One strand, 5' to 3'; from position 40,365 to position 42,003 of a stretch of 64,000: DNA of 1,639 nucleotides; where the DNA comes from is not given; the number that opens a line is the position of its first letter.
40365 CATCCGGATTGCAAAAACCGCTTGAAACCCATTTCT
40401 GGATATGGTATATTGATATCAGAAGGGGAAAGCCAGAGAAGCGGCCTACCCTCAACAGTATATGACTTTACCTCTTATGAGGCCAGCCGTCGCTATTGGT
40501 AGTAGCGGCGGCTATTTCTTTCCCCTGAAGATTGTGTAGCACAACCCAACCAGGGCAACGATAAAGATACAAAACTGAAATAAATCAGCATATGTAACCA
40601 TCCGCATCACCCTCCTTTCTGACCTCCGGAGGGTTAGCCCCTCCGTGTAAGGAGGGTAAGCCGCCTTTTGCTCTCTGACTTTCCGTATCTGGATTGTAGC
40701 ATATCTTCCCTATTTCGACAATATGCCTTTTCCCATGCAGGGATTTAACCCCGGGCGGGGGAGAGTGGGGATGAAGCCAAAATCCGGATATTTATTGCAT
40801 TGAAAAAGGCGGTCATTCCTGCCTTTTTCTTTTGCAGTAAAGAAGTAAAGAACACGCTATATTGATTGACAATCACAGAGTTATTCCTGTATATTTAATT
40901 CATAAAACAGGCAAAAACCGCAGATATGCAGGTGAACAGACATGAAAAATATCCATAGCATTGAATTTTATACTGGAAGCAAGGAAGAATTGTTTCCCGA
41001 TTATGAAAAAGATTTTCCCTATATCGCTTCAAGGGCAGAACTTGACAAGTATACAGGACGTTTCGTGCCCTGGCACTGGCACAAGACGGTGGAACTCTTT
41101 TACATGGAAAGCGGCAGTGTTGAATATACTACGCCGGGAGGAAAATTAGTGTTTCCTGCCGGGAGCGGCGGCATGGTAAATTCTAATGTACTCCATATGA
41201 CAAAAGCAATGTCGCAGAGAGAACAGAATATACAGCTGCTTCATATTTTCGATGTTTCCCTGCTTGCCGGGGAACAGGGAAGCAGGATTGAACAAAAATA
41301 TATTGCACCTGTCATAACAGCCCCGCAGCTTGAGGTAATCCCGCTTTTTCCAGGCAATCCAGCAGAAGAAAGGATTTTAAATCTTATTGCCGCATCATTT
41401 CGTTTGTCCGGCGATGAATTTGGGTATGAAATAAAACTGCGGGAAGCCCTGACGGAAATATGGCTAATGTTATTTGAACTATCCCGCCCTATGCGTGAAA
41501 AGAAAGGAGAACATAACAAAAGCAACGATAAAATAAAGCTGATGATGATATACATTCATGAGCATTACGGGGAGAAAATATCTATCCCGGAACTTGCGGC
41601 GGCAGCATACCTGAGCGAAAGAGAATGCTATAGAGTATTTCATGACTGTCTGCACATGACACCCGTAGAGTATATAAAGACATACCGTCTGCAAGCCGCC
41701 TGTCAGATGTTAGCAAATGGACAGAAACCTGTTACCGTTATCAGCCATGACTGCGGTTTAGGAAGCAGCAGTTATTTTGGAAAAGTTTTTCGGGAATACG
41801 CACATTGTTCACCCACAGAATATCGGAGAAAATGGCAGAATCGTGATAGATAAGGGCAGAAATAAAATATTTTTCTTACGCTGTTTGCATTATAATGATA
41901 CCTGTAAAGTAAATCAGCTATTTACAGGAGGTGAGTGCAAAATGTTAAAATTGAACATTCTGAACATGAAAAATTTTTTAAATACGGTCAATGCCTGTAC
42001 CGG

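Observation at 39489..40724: Two copies of an unannotated module: 29-aa hydrophobic peptide plus convergent structured antisense RNA (candidate type I toxin-antitoxin) bracketing an integrase remnant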

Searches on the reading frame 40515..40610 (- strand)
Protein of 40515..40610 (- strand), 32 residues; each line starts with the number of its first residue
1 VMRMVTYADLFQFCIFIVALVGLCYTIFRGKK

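Call 6: search_protein_families(library=ncbifam, proteins=[window:40515-40601:-], max_evalue=10)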
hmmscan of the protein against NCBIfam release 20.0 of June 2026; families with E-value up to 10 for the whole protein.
seq(29 aa): 1 family
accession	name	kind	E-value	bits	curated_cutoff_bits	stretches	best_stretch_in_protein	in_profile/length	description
NF041589.1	PepG1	equivalog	0.00099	18.7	70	1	7-23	23-39/47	type I toxin-antitoxin system toxin PepG1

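Call 7: search_protein_families(library=pfam, proteins=[window:40515-40601:-], max_evalue=10)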
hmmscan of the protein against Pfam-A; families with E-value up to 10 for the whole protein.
seq(29 aa): 1 family
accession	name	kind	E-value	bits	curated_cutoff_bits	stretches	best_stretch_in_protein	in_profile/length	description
PF16935.10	Hol_Tox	-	1.5e-06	28.4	23.3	1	1-24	1-27/34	Putative Holin-like Toxin (Hol-Tox)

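Call 19: find_encoding_contigs(protein=window:40515-40610:-, flank=5000, max_places=10)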
Protein seq(32 aa) (32 aa): no gene with exactly this product is on record in the collection.

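Call 42: search_dna_similar(query=window:40515-40601:-, collection=phages, mode=protein, max_evalue=1, max_rows=25)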
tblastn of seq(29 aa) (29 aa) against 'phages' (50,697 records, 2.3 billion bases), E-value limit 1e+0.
Records with a match: 1; places in all: 1; records where one place covers at least 80% of the query: 1.
Best place of each record, by identity: <60% 1.
By first word of the organism name: Bacteriophage 1.
By host as written in the record: - 1.
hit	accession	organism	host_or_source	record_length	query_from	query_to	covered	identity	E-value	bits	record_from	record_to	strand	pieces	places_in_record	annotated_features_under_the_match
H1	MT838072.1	Bacteriophage sp.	human fecal samples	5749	2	29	97%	42.9%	3e-1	31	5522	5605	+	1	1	record has no annotation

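Call 43: search_dna_similar(query=window:40515-40601:-, collection=plasmids, mode=protein, max_evalue=1, max_rows=25)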
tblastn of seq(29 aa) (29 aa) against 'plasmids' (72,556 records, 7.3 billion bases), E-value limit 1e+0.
No match.

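Call 44: list_cluster_members(proteins=[window:40515-40601:-, window:39676-39762:-, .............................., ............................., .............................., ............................, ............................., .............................])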
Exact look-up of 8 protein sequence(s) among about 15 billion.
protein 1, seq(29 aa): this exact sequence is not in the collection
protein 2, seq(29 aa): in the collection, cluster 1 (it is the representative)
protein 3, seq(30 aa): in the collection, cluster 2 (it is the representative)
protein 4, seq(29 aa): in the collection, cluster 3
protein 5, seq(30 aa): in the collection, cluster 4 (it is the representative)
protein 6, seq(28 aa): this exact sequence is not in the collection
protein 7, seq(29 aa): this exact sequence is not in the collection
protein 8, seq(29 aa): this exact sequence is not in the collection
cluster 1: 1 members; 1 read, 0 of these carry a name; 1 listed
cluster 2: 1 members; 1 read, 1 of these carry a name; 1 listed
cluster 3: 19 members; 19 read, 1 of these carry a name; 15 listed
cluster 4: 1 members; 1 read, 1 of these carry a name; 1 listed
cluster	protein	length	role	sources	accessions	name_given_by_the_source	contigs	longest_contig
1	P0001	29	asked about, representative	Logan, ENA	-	-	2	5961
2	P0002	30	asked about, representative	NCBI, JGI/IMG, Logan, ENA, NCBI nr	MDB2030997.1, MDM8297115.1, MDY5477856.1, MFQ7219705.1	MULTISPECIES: putative holin-like toxin [Lachnospiraceae] | hypothetical protein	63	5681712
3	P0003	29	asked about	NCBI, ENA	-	-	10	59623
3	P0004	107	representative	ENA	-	-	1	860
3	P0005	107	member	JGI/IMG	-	hypothetical protein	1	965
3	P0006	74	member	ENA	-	-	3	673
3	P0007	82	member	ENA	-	-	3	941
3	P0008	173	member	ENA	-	-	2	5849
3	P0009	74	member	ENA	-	-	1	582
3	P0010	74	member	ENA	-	-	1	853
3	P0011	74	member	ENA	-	-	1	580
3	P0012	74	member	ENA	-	-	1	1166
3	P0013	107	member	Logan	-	-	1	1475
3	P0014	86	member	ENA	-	-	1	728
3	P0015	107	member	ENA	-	-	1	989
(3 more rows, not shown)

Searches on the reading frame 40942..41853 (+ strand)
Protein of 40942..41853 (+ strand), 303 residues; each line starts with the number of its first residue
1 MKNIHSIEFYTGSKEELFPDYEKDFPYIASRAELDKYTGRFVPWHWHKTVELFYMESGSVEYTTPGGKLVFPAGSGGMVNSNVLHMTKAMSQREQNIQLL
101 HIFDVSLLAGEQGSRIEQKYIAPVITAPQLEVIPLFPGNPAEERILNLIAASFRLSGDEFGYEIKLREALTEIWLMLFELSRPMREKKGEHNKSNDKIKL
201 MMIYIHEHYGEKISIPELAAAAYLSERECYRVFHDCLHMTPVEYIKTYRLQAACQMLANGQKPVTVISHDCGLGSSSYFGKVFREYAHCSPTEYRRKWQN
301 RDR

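Call 21: find_encoding_contigs(protein=window:40942-41853:+, flank=6000, max_places=10)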
Protein window:40942-41853:+ (303 aa): 4 contigs read that carry it; 2 places shown.
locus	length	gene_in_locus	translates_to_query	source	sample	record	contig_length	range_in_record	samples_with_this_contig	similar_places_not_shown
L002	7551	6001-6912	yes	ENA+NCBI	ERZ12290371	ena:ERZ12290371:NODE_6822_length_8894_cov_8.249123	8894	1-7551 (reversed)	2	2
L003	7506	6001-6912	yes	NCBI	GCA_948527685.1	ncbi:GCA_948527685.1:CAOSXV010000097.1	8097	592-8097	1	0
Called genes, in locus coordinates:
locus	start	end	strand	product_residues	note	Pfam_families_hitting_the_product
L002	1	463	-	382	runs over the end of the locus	PF01702:TGT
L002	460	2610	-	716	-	PF07549:Sec_GG (faint), PF21760:SecD_1st (weak), PF22599:SecDF_P1_head, PF03176:MMPL, PF02355:SecD_SecF_C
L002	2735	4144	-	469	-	PF04055:Radical_SAM, PF13353:Fer4_12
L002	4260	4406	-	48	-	PF13165:SCIFF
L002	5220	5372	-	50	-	-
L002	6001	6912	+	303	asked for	PF00165:HTH_AraC (faint), PF12833:HTH_18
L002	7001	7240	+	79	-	-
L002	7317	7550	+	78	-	?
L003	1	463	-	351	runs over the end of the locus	?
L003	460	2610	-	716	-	PF07549:Sec_GG (faint), PF21760:SecD_1st (weak), PF22599:SecDF_P1_head, PF03176:MMPL, PF02355:SecD_SecF_C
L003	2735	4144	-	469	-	PF04055:Radical_SAM, PF13353:Fer4_12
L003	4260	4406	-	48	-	PF13165:SCIFF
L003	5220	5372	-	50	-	-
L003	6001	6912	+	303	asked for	PF00165:HTH_AraC (faint), PF12833:HTH_18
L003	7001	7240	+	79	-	-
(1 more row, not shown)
